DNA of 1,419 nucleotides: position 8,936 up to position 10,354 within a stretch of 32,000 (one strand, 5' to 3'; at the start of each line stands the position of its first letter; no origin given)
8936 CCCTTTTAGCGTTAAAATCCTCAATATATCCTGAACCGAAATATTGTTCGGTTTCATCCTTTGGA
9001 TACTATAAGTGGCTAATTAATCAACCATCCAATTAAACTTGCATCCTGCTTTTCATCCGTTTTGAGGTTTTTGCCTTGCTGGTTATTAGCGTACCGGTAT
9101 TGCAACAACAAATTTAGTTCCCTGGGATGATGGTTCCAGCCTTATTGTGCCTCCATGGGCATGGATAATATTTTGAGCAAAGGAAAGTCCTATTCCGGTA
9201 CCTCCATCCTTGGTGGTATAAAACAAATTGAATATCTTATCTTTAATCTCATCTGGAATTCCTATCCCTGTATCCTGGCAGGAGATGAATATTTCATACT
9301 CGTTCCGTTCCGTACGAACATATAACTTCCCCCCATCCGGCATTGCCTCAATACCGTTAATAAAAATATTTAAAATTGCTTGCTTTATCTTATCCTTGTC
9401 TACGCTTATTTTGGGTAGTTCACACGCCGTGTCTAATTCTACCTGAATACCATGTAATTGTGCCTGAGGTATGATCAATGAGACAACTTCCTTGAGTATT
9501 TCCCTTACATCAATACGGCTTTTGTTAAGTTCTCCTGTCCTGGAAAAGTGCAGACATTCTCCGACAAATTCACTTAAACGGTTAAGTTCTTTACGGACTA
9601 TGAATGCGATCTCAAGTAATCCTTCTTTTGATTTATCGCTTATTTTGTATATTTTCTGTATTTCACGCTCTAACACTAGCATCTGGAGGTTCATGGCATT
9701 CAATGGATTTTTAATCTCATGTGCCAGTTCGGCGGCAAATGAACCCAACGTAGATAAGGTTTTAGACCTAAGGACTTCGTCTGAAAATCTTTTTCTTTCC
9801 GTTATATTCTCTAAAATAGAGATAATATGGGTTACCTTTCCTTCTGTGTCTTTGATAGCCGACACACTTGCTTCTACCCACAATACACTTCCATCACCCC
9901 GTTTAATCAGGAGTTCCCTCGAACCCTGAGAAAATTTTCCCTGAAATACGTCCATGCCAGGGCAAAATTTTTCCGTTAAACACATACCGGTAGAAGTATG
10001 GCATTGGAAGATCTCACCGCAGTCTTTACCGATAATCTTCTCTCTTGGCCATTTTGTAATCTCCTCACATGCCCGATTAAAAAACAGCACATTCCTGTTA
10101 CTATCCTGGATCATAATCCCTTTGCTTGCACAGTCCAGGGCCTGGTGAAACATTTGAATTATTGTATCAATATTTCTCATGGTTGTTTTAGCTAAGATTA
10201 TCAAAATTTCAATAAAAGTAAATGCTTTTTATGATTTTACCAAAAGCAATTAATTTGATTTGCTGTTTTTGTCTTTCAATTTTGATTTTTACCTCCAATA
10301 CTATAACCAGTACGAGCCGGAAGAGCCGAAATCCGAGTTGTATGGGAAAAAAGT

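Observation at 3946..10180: Sigma54 two-component island wired to three O2/NO-binding metalloprotein units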

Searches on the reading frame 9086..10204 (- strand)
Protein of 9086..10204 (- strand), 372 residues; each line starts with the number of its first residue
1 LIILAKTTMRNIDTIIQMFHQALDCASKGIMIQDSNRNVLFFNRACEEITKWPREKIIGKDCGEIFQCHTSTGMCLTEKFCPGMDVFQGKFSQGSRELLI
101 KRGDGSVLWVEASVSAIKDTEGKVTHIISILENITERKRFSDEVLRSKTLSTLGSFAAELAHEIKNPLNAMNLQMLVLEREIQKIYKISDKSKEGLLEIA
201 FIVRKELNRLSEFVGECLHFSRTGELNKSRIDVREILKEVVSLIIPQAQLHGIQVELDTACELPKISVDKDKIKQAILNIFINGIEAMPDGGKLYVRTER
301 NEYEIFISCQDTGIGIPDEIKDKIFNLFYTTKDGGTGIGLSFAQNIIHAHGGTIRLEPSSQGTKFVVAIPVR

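Call 3: search_protein_families(library=pfam, proteins=[window:9086-10204:-], max_evalue=0.01)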
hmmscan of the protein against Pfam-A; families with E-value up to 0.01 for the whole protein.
window:9086-10204:- (372 aa): 9 families
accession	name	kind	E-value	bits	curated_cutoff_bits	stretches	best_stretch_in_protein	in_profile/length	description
PF02518.31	HATPase_c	-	1.3e-21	77.6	26.4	1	269-371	2-109/111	Histidine kinase-, DNA gyrase B-, and HSP90-like ATPase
PF13426.13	PAS_9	-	7.7e-16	58.7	27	1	29-136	3-103/103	PAS domain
PF00989.32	PAS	-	7.2e-08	32.9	22.6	1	18-132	2-111/113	PAS fold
PF00512.31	HisKA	-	3.8e-07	30.5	26.9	1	153-223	2-63/66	His Kinase A (phospho-acceptor) domain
PF08448.16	PAS_4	-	9.6e-07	29.5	23.1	1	28-139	6-110/110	PAS fold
PF13188.13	PAS_8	-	5.9e-06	26.4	21.8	1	18-69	2-50/65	PAS domain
PF08447.18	PAS_3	-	2.6e-05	24.8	25.6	1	95-130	53-88/89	PAS fold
PF12860.13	PAS_7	-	0.0059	17.2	27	0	25-112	3-92/115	PAS fold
PF10090.15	HPTransfase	-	0.0077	16.4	22.9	0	264-321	24-82/123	Histidine phosphotransferase C-terminal domain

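Call 37: search_protein_families(library=ncbifam, proteins=[window:9086-10204:-], max_evalue=0.001)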
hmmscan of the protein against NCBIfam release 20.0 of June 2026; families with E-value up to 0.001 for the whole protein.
window:9086-10204:- (372 aa): 83 families (the best 25 are shown)
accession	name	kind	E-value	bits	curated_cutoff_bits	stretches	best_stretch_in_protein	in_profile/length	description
NF008468.0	PRK11360.1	equivalog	3.7e-68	230.4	646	1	23-371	274-608/616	two-component system sensor histidine kinase AtoS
NF007688.0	PRK10364.1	equivalog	1.9e-46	158.8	479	1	136-371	223-451/460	two-component system sensor histidine kinase ZraS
NF052574.1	HisKinEspCMyxo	equivalog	1.3e-41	142.6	1200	1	10-370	277-636/785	serine histidine kinase EspC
NF053867.1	SprKinKinDBac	equivalog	1.4e-40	139.3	775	1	130-371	266-497/500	sporulation kinase KinD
NF046044.1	PnpS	equivalog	3.1e-38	131.8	400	1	8-370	46-390/390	two-component system histidine kinase PnpS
NF033092.0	HK_WalK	equivalog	5.9e-38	130.8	725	1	23-371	264-594/594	cell wall metabolism sensor histidine kinase WalK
NF047874.1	MASE3_PAS_HK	subfamily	2.9e-36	125.5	560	1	11-371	259-625/655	MASE3 domain-containing sensor histidine kinase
NF047497.1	HK_LIC_12097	equivalog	5e-36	124.2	500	1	16-371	10-366/367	LIC_12097 family sensor histidine kinase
TIGR02938.1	nifL_nitrog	equivalog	2e-32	112.4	242.45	2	161-367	284-490/494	nitrogen fixation negative regulator NifL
NF010076.0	PRK13557.1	subfamily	3.5e-32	111.5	631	1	14-370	27-393/540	histidine kinase famiy protein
NF008293.1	PRK11073.1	equivalog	3.3e-31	108.8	240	1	20-372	10-348/349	nitrogen regulation protein NR(II)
NF008302.0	PRK11091.1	equivalog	1.5e-30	106.1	838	1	19-371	157-505/779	aerobic respiration two-component sensor histidine kinase ArcB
NF052573.1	HisKinEspAMyxo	equivalog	1.2e-29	102.9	1400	1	27-369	264-609/755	serine histidine kinase EspA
NF010411.0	PRK13837.1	equivalog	1.9e-29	102.3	647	1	123-371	420-675/828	two-component system VirA-like sensor kinase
NF046020.1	HisKinCckABruc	equivalog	5.2e-29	100.7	1000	1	114-370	439-706/868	cell cycle histidine kinase CckA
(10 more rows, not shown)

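Call 94: find_related_loci(query=window:9086-10180:-, collection=metagenome_contigs, flank=7000)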
Query window:9086-10180:- (364 aa) in metagenome_contigs; peptide patterns used: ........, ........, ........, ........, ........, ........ (x = any residue, [..] = any of these).
513 stretches matched a pattern; 208 encode a relative of the query (tblastn E <= 1e-3); the best 80 are kept; 80 distinct loci.
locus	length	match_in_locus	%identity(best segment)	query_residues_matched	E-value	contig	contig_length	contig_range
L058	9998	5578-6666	74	1-363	0e+0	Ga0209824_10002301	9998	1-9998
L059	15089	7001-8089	73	1-363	0e+0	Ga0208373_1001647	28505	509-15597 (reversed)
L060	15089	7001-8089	73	1-363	0e+0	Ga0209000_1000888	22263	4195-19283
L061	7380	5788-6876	72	1-363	0e+0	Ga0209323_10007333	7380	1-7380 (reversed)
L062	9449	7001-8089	72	1-363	0e+0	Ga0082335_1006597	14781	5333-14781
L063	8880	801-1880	74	4-363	0e+0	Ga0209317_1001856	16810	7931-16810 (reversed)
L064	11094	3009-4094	73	1-362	0e+0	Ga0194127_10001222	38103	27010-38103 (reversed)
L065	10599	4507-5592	73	1-362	0e+0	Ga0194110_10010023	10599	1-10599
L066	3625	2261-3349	72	1-363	0e+0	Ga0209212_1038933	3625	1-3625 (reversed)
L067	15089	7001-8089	72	1-363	2e-180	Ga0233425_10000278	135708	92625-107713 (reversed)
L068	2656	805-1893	72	1-363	0e+0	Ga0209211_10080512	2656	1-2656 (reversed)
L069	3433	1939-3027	72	1-363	0e+0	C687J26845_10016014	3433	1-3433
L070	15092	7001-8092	70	1-363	7e-176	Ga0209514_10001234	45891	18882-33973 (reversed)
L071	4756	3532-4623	70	1-363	1e-180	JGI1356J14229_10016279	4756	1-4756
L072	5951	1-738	74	118-363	5e-122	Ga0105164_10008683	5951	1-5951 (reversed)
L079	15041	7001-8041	46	14-363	4e-101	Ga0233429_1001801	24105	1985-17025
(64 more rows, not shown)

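Call 99: search_protein_families(library=pfam, proteins=[L059:9757-10122:+, L059:10155-12917:-, L079:9497-11449:+, L079:11779-12828:+, L079:13226-13813:-, L079:13813-14913:-, L079:6128-6898:+, L079:4218-6131:+, L079:3525-4205:+, L079:2265-3467:+], max_evalue=0.001)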
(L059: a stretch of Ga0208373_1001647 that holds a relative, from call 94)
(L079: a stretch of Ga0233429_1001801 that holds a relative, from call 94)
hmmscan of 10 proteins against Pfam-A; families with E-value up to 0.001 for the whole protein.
L059:9757-10122:+ (121 aa): 1 family
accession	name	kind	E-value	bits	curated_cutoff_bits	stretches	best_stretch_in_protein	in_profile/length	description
PF00072.30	Response_reg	-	3.2e-20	72.8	30.2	1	5-116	1-110/111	Response regulator receiver domain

L059:10155-12917:- (920 aa): 4 families
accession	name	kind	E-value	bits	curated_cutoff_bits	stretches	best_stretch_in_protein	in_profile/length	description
PF00208.27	ELFV_dehydrog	-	1.6e-35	123.4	23.4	1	333-548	26-239/241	Glutamate/Leucine/Phenylalanine/Valine dehydrogenase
PF01177.27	Asp_Glu_race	-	2.1e-11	44.5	31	1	663-816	72-208/211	Asp/Glu/Hydantoin racemase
PF02812.23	ELFV_dehydrog_N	-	4.6e-11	43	25.3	1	56-224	1-125/129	Glu/Leu/Phe/Val dehydrogenase, dimerisation domain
PF02826.25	2-Hacid_dh_C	-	2.3e-05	24.3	25.1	1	333-377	30-74/178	D-isomer specific 2-hydroxyacid dehydrogenase, NAD binding domain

L079:9497-11449:+ (650 aa): 9 families
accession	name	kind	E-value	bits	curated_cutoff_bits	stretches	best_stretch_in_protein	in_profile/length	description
PF00072.30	Response_reg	-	1.2e-43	148.2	30.2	2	8-109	1-100/111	Response regulator receiver domain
PF02518.31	HATPase_c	-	5.4e-24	85.2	26.4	1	397-500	3-109/111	Histidine kinase-, DNA gyrase B-, and HSP90-like ATPase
PF00989.32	PAS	-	2.2e-12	47.4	22.6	1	146-258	2-113/113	PAS fold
PF00512.31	HisKA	-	3.8e-08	33.7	26.9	1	279-341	4-64/66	His Kinase A (phospho-acceptor) domain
PF08447.18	PAS_3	-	1.1e-07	32.5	25.6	1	168-255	2-89/89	PAS fold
PF13426.13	PAS_9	-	6.8e-06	26.7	27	1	158-259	4-102/103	PAS domain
PF13589.12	HATPase_c_3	-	0.0006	20.3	25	0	400-446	3-48/137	Histidine kinase-, DNA gyrase B-, and HSP90-like ATPase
PF20274.4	cREC_REC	-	0.00068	20.7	27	0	9-86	3-70/88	Cyclic-phosphate processing Receiver domain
PF08448.16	PAS_4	-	0.00079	20.1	23.1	0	152-262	2-109/110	PAS fold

L079:11779-12828:+ (349 aa): 0 families

L079:13226-13813:- (195 aa): 1 family
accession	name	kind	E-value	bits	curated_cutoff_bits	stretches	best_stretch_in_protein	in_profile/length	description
PF00072.30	Response_reg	-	5.4e-24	84.9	30.2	1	65-182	1-110/111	Response regulator receiver domain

L079:13813-14913:- (366 aa): 2 families
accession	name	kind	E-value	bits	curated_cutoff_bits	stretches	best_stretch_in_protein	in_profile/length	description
PF01339.22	CheB_methylest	-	1.3e-65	220.8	24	1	182-360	1-174/174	CheB methylesterase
PF00072.30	Response_reg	-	1e-20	74.4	30.2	1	7-111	1-102/111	Response regulator receiver domain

L079:6128-6898:+ (256 aa): 10 families
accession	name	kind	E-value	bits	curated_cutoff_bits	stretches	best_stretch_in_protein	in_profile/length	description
PF13085.11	Fer2_3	-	2.4e-23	82.6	27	1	13-129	1-105/107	2Fe-2S iron-sulfur cluster binding domain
PF13183.11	Fer4_8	-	5.9e-09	36.8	27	1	165-237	2-68/68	4Fe-4S dicluster domain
PF12838.12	Fer4_7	-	3.4e-07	31.1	27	1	168-237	2-52/52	4Fe-4S dicluster domain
PF13237.11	Fer4_10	-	4.4e-07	30.2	25.5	1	164-234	5-53/53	4Fe-4S dicluster domain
PF13187.11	Fer4_9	-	8.4e-07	29.4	27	1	162-180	34-49/52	4Fe-4S dicluster domain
PF00037.32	Fer4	-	2.9e-05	24.1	21.1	1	164-180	4-20/24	4Fe-4S binding domain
PF13534.11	Fer4_17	-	5.1e-05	24.2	22.2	0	159-180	37-58/61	4Fe-4S dicluster domain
PF12797.12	Fer4_2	-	0.00017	21.8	24.5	1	163-179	5-21/22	4Fe-4S binding domain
PF13746.11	Fer4_18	-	0.0002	22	27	0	160-180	53-73/114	4Fe-4S dicluster domain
PF14697.11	Fer4_21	-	0.00059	20.3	35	1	163-184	3-24/59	4Fe-4S dicluster domain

L079:4218-6131:+ (637 aa): 6 families
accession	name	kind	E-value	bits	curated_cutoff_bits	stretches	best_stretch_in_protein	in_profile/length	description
PF00890.30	FAD_binding_2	-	6.1e-50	171.1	20.4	1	36-441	2-414/414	FAD binding domain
PF02910.25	Succ_DH_flav_C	-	3.9e-35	121.1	20.8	1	502-636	1-130/130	Fumarate reductase flavoprotein C-term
PF01266.30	DAO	-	4.1e-06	27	27.9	1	36-231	2-207/353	FAD dependent oxidoreductase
PF07992.20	Pyr_redox_2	-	1e-05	25.6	26.1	1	35-233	2-114/291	Pyridine nucleotide-disulphide oxidoreductase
PF01134.28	GIDA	-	0.00031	20.3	22.1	0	36-62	2-28/391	Glucose inhibited division protein A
PF03486.20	HI0933_like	-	0.00035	20.5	50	0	35-86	2-53/244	HI0933-like protein Rossmann domain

L079:3525-4205:+ (226 aa): 1 family
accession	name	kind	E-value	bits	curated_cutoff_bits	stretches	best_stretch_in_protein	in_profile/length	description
PF01127.27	Sdh_cyt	-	8.5e-05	23.1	25.8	0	116-187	20-93/122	Succinate dehydrogenase/Fumarate reductase transmembrane subunit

L079:2265-3467:+ (400 aa): 3 families
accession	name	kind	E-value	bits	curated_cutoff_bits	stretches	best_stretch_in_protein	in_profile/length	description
PF03264.19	Cytochrom_NNT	-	6.2e-16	59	24.1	1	25-185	5-170/174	NapC/NirT cytochrome c family, N-terminal region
PF14537.11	Cytochrom_c3_2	-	3.3e-11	43.9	25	2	231-303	2-65/79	Cytochrome c3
PF14522.11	Cytochrome_C7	-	4.5e-09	36.4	24.8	0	209-266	14-67/67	Cytochrome c7 and related cytochrome c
